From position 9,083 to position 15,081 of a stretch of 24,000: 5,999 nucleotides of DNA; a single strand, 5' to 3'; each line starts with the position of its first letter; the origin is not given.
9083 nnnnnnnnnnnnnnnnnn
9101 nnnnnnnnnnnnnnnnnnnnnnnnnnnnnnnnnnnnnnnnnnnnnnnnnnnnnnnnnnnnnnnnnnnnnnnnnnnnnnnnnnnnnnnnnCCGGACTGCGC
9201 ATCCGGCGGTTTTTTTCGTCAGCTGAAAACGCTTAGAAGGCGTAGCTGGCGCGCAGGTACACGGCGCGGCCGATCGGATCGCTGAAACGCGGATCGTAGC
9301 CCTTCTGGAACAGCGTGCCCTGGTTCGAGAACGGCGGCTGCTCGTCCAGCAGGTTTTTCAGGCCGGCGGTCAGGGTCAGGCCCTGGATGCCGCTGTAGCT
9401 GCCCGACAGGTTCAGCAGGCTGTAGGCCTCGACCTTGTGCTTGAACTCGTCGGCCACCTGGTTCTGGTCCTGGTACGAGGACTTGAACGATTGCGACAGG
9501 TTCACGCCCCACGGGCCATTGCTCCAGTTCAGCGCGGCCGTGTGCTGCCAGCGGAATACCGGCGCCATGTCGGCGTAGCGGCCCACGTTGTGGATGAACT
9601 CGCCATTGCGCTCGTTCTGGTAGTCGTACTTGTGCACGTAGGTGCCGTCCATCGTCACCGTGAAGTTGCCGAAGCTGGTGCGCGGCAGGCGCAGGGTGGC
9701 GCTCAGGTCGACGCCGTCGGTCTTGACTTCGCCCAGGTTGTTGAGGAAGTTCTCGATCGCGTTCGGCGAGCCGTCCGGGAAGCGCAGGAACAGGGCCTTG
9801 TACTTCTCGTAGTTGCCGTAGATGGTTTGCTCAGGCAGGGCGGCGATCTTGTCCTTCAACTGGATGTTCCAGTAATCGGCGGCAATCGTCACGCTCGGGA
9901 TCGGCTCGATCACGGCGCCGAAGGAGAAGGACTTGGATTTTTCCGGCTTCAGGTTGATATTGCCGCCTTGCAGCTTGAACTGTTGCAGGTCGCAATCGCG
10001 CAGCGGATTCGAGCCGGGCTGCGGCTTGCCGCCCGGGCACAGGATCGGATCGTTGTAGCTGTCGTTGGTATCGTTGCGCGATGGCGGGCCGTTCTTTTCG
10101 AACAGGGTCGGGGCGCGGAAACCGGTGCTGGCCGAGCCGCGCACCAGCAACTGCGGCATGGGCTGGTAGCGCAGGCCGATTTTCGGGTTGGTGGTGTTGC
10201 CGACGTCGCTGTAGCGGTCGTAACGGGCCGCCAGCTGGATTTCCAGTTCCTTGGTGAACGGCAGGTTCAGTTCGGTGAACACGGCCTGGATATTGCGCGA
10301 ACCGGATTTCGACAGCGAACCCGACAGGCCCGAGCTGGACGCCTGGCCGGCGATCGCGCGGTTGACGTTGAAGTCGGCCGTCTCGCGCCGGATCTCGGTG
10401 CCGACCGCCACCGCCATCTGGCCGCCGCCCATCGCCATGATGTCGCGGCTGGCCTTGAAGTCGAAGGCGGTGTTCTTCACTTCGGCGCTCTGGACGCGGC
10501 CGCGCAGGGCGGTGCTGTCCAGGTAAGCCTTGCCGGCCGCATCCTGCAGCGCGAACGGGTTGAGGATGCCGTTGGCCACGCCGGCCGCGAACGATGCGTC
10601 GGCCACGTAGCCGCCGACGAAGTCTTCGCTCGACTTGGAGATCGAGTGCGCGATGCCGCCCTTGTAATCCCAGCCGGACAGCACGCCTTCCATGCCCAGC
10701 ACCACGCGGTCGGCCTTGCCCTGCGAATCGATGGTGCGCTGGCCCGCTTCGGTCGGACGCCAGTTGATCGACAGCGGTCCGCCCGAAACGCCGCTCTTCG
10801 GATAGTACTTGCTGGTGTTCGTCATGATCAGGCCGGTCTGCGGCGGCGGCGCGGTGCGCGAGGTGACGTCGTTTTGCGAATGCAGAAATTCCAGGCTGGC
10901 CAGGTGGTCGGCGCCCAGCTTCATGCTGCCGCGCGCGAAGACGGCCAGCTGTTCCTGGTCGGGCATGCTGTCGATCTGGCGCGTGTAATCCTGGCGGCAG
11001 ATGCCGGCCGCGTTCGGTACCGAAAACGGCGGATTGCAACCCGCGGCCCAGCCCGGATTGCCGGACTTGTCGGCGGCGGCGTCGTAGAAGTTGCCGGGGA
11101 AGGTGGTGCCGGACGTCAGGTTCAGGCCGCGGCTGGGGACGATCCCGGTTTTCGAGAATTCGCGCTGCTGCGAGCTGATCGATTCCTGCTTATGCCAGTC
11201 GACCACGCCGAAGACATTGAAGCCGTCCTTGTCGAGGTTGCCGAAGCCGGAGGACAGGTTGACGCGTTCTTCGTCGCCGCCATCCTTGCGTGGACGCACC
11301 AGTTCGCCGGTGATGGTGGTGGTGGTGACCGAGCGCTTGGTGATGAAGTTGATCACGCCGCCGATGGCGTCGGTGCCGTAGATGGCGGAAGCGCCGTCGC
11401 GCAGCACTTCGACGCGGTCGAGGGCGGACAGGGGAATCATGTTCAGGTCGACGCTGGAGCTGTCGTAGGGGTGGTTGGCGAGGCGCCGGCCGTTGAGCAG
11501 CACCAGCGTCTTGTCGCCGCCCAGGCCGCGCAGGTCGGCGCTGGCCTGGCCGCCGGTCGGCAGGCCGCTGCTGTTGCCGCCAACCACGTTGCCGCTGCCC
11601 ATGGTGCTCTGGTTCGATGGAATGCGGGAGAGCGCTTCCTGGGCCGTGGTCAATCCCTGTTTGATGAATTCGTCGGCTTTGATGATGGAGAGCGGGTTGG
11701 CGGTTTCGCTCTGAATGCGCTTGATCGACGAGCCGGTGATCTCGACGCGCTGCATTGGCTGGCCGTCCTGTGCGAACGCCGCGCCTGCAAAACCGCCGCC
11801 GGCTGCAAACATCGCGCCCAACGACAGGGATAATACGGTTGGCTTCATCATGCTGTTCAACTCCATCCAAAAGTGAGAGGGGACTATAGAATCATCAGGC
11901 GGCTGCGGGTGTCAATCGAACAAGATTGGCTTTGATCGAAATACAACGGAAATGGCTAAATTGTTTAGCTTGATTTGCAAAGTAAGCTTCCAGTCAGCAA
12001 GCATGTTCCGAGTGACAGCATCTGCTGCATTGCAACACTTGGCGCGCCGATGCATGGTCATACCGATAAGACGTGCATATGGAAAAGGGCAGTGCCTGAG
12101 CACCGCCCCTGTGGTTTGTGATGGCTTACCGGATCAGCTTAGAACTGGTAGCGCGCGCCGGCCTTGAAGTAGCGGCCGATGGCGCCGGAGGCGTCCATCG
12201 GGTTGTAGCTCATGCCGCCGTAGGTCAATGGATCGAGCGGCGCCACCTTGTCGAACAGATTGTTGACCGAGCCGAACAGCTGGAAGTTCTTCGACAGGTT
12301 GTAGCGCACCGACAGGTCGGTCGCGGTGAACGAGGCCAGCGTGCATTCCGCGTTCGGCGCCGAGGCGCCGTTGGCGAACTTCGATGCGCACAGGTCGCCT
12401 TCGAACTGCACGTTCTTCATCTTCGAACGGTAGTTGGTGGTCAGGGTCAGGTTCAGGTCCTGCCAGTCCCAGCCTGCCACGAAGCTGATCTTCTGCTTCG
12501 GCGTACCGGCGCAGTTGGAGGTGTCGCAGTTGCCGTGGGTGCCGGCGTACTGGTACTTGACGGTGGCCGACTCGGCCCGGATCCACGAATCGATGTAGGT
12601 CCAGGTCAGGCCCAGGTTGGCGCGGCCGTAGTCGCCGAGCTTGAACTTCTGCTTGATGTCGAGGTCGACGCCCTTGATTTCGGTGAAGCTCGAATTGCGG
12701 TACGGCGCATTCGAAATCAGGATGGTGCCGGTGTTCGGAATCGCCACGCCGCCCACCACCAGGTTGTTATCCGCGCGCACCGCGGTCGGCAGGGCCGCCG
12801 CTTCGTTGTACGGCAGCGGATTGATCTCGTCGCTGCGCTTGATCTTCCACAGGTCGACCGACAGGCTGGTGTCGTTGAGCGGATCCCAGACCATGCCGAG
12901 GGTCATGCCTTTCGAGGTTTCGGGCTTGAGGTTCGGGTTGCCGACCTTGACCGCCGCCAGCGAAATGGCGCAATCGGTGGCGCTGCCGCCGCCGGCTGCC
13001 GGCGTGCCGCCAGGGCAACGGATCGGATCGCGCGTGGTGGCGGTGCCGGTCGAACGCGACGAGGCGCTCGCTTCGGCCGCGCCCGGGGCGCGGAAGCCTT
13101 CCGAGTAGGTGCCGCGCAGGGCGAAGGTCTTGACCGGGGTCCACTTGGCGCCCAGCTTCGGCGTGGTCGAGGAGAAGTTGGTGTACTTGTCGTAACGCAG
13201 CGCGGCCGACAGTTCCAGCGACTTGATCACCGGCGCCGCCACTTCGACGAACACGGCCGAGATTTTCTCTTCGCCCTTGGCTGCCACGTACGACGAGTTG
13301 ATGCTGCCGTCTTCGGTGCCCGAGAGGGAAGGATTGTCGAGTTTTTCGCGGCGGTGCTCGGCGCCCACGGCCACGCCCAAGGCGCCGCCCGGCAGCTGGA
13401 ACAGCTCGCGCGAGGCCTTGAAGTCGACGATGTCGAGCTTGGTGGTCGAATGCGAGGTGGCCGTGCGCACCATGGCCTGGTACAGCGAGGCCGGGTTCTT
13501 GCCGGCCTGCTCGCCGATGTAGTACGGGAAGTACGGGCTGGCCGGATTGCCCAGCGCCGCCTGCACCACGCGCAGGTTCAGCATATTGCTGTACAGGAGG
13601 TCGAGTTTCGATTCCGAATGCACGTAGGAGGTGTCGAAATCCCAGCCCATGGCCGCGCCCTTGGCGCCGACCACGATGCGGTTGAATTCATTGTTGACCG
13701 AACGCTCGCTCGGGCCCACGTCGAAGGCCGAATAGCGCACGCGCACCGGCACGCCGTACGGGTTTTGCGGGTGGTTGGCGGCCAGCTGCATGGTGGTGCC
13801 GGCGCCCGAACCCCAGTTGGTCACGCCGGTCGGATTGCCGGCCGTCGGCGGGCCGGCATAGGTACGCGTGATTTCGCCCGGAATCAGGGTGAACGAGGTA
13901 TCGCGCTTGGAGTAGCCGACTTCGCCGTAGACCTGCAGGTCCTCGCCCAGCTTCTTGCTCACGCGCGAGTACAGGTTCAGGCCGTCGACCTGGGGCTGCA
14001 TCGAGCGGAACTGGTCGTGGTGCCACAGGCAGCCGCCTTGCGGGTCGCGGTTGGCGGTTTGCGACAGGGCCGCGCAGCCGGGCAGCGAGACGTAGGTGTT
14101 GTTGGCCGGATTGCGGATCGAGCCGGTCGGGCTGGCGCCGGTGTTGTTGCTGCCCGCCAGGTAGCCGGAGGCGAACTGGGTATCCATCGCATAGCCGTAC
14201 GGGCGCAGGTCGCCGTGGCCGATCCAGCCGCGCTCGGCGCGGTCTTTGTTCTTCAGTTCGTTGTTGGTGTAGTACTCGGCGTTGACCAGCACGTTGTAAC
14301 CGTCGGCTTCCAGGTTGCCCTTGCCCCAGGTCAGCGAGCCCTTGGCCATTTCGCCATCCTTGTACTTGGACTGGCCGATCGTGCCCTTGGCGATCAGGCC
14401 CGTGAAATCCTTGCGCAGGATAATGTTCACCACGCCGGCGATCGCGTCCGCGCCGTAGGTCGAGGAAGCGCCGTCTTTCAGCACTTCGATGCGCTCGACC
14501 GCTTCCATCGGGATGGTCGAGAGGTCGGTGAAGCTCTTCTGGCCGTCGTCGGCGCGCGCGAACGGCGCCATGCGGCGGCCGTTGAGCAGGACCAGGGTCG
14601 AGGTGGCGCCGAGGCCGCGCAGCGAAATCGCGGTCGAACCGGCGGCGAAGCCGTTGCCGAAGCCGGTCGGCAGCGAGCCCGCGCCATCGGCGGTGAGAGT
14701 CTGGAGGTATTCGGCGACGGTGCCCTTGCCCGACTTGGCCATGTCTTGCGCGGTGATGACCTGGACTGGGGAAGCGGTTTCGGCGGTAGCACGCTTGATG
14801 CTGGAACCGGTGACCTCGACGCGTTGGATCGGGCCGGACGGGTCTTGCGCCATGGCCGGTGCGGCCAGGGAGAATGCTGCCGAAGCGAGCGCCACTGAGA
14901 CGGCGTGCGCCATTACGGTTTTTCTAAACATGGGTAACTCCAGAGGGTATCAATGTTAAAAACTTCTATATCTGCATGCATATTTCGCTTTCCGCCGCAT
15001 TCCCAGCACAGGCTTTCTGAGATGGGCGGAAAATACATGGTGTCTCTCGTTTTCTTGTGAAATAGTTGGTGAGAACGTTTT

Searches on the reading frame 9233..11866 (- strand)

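Call 78: search_protein_families(library=pfam, proteins=[window:9233-11866:-], max_evalue=0.00001)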
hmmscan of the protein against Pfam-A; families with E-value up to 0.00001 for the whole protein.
window:9233-11866:- (877 aa): 2 families
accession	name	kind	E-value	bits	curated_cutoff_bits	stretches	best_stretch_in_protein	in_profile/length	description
PF00593.30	TonB_dep_Rec_b-barrel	-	6.1e-45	155.3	27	1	351-839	34-436/436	TonB dependent receptor-like, beta-barrel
PF07715.20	Plug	-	5.8e-22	78.7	23.9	1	53-171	3-107/107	TonB-dependent Receptor Plug Domain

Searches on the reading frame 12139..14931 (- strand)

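Call 78: search_protein_families(library=pfam, proteins=[window:12139-14931:-], max_evalue=0.00001)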
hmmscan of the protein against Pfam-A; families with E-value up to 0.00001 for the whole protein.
window:12139-14931:- (930 aa): 2 families
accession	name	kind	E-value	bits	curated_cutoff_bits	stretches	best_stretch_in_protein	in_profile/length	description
PF00593.30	TonB_dep_Rec_b-barrel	-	7e-45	155.1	27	1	411-892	54-436/436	TonB dependent receptor-like, beta-barrel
PF07715.20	Plug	-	2.7e-23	83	23.9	1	50-167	3-107/107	TonB-dependent Receptor Plug Domain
